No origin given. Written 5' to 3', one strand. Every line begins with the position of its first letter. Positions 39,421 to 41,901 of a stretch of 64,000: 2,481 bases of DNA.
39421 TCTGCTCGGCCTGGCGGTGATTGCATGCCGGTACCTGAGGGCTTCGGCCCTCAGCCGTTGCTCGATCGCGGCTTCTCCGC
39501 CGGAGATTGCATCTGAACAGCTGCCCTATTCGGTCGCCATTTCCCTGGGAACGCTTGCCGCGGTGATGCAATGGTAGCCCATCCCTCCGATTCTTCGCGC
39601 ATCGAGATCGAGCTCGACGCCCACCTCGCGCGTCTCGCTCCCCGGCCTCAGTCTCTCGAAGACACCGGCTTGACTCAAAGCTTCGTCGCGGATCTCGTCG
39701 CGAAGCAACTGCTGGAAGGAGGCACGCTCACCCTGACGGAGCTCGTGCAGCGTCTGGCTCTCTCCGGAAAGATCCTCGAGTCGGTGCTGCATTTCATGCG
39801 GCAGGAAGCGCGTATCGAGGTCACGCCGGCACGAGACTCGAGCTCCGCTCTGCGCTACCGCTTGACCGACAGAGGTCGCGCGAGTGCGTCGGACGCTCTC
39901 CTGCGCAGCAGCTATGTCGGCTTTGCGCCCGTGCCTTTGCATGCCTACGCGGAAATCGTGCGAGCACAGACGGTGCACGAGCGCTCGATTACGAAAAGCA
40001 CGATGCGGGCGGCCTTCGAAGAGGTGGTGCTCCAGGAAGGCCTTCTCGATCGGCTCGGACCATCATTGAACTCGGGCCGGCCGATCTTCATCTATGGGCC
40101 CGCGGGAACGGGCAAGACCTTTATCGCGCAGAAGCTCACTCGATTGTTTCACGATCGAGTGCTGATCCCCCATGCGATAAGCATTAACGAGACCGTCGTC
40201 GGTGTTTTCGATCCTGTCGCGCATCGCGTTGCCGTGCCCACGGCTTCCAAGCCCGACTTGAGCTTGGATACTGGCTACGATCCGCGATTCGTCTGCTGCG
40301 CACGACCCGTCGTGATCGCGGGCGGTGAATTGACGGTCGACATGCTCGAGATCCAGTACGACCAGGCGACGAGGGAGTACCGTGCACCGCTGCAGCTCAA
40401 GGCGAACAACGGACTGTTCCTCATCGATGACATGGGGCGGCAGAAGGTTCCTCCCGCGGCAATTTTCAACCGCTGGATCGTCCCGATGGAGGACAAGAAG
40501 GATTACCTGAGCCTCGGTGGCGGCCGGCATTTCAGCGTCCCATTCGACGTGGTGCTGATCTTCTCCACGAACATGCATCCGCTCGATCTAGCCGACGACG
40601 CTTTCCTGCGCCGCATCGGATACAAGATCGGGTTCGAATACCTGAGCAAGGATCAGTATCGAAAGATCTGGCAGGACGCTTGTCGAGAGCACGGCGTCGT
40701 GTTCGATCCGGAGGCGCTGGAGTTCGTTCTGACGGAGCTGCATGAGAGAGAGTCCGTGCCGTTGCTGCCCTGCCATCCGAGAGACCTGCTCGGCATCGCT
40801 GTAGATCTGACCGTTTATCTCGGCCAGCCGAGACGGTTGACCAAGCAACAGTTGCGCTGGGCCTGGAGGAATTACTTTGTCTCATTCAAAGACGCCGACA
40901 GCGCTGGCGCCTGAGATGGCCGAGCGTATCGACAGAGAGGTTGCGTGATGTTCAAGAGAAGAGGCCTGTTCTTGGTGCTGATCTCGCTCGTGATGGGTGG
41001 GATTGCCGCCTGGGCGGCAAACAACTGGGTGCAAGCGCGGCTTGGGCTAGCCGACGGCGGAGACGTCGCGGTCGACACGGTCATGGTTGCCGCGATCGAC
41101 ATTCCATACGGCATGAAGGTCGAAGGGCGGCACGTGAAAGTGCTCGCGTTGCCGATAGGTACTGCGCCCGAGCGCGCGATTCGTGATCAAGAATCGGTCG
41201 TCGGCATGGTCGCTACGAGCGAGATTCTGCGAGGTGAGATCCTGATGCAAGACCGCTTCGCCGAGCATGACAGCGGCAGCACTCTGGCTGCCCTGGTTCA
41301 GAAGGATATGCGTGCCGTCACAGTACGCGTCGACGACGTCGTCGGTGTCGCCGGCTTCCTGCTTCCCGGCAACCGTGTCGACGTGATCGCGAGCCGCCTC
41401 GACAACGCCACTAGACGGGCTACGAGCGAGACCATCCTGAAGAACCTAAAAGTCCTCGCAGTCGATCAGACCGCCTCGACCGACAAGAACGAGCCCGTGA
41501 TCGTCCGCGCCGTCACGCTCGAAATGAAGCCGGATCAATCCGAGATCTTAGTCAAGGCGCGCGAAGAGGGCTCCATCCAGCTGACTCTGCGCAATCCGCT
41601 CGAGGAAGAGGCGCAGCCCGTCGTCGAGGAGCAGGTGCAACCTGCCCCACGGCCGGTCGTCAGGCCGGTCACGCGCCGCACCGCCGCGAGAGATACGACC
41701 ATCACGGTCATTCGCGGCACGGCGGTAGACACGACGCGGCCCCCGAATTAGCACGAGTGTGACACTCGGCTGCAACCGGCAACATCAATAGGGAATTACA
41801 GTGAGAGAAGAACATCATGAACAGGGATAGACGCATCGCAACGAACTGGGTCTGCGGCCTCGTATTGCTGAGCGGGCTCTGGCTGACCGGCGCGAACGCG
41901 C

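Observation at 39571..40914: AAA+ ATPase with a novel N-terminal domain, translationally coupled to the prepilin peptidase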

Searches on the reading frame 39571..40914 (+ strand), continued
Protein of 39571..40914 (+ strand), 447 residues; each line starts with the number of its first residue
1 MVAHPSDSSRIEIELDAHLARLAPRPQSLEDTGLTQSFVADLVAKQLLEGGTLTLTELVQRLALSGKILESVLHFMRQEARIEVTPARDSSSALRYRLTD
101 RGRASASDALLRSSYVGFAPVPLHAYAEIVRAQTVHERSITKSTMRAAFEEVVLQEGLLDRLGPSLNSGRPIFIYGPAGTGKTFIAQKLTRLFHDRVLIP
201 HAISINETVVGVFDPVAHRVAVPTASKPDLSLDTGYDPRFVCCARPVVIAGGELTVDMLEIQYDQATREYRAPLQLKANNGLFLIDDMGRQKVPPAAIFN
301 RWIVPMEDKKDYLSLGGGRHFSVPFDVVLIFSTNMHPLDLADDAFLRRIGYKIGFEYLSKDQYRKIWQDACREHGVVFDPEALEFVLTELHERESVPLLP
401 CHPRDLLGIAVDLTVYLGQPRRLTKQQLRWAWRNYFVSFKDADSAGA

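Call 65: get_annotated_region(hit=H19, flank=9000)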
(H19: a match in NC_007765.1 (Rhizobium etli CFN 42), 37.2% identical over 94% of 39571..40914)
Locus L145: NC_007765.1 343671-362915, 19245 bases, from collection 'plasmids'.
description: Rhizobium etli CFN 42 plasmid p42e, complete sequence
organism: Rhizobium etli CFN 42 (NCBI taxid 347834)
taxonomy: Bacteria; Pseudomonadota; Alphaproteobacteria; Hyphomicrobiales; Rhizobiaceae; Rhizobium; Rhizobium etli; Rhizobium etli CFN 42
host: -; source: -; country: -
typing (MOB-suite, as given by PLSDB): non-mobilizable
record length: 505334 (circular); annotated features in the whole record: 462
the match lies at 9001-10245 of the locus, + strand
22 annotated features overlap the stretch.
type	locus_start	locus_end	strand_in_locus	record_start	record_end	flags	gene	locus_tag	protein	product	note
CDS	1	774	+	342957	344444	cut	-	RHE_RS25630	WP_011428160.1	type II and III secretion system protein family protein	-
CDS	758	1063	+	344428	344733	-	-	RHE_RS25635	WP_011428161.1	hypothetical protein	-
CDS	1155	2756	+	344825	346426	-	-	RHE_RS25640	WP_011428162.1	TadE/TadG family type IV pilus assembly protein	-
CDS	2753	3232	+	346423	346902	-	-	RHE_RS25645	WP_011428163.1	TadE/TadG family type IV pilus assembly protein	-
CDS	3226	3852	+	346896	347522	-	-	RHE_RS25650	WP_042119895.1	TadE family protein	-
CDS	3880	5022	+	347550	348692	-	-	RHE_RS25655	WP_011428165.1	response regulator/pilus assembly protein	-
CDS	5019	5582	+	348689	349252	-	-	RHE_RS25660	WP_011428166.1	L,D-transpeptidase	GO:0018104 - peptidoglycan-protein cross-linking [Evidence IEA]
CDS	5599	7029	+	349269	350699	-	-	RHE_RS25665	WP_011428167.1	CpaF family protein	-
CDS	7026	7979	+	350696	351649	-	-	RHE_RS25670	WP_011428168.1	type II secretion system F family protein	-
CDS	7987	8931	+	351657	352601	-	-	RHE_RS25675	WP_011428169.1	type II secretion system F family protein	-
CDS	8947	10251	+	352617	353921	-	-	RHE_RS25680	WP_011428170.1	ATPase AAA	-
CDS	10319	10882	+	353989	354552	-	-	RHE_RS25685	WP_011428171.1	hypothetical protein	-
CDS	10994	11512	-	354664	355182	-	-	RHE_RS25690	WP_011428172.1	tetratricopeptide repeat protein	-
CDS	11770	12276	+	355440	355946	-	-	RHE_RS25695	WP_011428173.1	hypothetical protein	-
CDS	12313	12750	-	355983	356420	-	-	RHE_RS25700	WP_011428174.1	DUF1810 domain-containing protein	-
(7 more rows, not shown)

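Call 66: get_annotated_region(hit=H4, flank=9000)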
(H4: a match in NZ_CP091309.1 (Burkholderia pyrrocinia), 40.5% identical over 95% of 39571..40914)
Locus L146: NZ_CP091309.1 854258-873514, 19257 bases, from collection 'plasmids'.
description: Burkholderia pyrrocinia strain LWK2 plasmid pBPJTT, complete sequence
organism: Burkholderia pyrrocinia (NCBI taxid 60550)
taxonomy: Bacteria; Pseudomonadota; Betaproteobacteria; Burkholderiales; Burkholderiaceae; Burkholderia; Burkholderia pyrrocinia
host: -; source: -; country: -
typing (MOB-suite, as given by PLSDB): non-mobilizable
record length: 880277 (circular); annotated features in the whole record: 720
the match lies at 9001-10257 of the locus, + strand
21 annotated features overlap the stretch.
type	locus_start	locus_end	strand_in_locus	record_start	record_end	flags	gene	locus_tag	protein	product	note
CDS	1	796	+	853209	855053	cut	-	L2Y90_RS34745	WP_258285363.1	histidine kinase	-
CDS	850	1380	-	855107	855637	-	-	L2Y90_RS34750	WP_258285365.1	inclusion body family protein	-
CDS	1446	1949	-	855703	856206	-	-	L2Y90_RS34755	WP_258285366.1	inclusion body family protein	-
CDS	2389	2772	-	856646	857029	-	-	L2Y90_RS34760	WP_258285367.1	GtrA family protein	GO:0000271 - polysaccharide biosynthetic process [Evidence IEA]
CDS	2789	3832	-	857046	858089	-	-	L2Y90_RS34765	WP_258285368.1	glycosyltransferase family 2 protein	-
CDS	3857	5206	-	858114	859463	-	-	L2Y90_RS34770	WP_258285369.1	glycosyltransferase family 87 protein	-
CDS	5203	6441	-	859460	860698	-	-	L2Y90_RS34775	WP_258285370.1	glycosyltransferase family 87 protein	-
CDS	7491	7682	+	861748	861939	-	-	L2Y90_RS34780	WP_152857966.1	Flp family type IVb pilin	-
CDS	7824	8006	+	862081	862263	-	-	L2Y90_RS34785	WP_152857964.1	Flp family type IVb pilin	-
CDS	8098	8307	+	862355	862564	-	-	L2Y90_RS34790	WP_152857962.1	Flp family type IVb pilin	-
CDS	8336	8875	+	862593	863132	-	-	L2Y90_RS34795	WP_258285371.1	prepilin peptidase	-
CDS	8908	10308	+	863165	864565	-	-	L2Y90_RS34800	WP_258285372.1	ATP-binding protein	-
CDS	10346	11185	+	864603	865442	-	cpaB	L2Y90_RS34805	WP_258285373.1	Flp pilus assembly protein CpaB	-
CDS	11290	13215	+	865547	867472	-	-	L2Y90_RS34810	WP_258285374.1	type II and III secretion system protein family protein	-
CDS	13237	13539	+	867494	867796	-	-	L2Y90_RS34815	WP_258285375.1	hypothetical protein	-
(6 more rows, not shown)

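Call 67: get_annotated_region(hit=H2, flank=9000)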
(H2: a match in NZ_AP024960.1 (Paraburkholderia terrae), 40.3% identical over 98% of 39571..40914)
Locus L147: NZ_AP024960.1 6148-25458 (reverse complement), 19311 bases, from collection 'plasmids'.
description: Paraburkholderia terrae strain KU-64 plasmid pPT70, complete sequence
organism: Paraburkholderia terrae (NCBI taxid 311230)
taxonomy: Bacteria; Pseudomonadota; Betaproteobacteria; Burkholderiales; Burkholderiaceae; Paraburkholderia; Paraburkholderia terrae
host: -; source: -; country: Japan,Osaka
typing (MOB-suite, as given by PLSDB): non-mobilizable
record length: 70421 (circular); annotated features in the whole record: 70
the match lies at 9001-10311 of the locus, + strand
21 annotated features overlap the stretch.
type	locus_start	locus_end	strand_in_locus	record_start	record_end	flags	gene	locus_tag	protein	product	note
CDS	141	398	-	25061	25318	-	-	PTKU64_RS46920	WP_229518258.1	hypothetical protein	-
CDS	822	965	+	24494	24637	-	-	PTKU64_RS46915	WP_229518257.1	hypothetical protein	-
CDS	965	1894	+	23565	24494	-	-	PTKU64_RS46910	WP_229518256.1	hypothetical protein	-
CDS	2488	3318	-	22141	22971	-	-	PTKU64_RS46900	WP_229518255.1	hypothetical protein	-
CDS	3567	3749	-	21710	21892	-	-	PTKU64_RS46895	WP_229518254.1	ribbon-helix-helix protein, CopG family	GO:0006355 - regulation of DNA-templated transcription [Evidence IEA]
CDS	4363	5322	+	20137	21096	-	-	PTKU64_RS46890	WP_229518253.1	tyrosine-type recombinase/integrase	GO:0015074 - DNA integration [Evidence IEA]; GO:0006310 - DNA recombination [Evidence IEA]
CDS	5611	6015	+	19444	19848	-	-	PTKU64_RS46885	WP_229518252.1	nucleotidyl transferase AbiEii/AbiGii toxin family protein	-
CDS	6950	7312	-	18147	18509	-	-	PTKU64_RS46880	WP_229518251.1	hypothetical protein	-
CDS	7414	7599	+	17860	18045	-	-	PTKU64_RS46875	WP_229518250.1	Flp family type IVb pilin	-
CDS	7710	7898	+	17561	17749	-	-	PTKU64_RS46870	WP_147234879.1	Flp family type IVb pilin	-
CDS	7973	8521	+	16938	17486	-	-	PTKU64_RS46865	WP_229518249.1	prepilin peptidase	-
CDS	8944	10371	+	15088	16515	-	-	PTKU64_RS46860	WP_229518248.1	ATP-binding protein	-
CDS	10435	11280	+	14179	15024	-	cpaB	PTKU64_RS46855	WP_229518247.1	Flp pilus assembly protein CpaB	-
CDS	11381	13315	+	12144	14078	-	-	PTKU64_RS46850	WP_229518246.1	type II and III secretion system protein family protein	-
CDS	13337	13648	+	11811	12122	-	-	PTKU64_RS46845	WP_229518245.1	hypothetical protein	-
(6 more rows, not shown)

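Call 69: get_annotated_region(hit=H1, flank=10000)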
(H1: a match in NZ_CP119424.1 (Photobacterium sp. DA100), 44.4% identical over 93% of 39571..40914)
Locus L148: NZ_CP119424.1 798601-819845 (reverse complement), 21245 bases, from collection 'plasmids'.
description: Photobacterium sp. DA100 plasmid pDA100, complete sequence
organism: Photobacterium sp. DA100 (NCBI taxid 3027472)
taxonomy: Bacteria; Pseudomonadota; Gammaproteobacteria; Vibrionales; Vibrionaceae; Photobacterium; Photobacterium sp. DA100
host: -; source: -; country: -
typing (MOB-suite, as given by PLSDB): non-mobilizable
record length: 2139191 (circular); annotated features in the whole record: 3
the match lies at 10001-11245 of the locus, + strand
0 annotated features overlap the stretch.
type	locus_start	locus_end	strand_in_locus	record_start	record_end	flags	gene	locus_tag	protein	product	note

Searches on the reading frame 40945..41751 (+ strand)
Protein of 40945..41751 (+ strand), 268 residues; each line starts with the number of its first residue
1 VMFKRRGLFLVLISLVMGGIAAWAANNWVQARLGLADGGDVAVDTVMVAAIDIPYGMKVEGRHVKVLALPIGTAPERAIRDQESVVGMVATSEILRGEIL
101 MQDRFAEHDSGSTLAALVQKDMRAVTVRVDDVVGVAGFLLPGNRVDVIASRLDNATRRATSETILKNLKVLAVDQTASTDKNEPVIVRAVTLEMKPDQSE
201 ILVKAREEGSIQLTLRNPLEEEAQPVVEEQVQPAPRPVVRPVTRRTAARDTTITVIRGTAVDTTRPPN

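Call 3: search_protein_families(library=pfam, proteins=[window:40945-41751:+], max_evalue=0.01)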
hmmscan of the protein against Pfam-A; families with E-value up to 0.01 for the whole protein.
window:40945-41751:+ (268 aa): 2 families
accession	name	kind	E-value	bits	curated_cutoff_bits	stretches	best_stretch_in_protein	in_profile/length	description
PF16976.10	RcpC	-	1.3e-29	102.9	28.8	1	113-216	2-114/114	Flp pilus assembly protein RcpC/CpaB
PF08666.17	SAF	-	0.00055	20.9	21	1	44-105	1-62/63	SAF domain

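Call 4: search_protein_families(library=ncbifam, proteins=[window:40945-41751:+], max_evalue=0.01)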
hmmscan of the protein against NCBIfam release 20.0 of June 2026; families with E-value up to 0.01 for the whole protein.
window:40945-41751:+ (268 aa): 3 families
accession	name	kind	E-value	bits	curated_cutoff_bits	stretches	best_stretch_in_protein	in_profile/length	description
TIGR03177.1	pilus_cpaB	equivalog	1.8e-65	220.8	71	1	9-263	2-261/262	Flp pilus assembly protein CpaB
TIGR03170.1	flgA_cterm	equivalog_domain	2.4e-05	24.3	54.65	1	45-107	14-76/137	flagellar basal body P-ring formation chaperone FlgA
NF053870.1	DS2_1_antiphage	equivalog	0.0015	17.9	400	1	31-131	165-258/299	anti-phage phospholipase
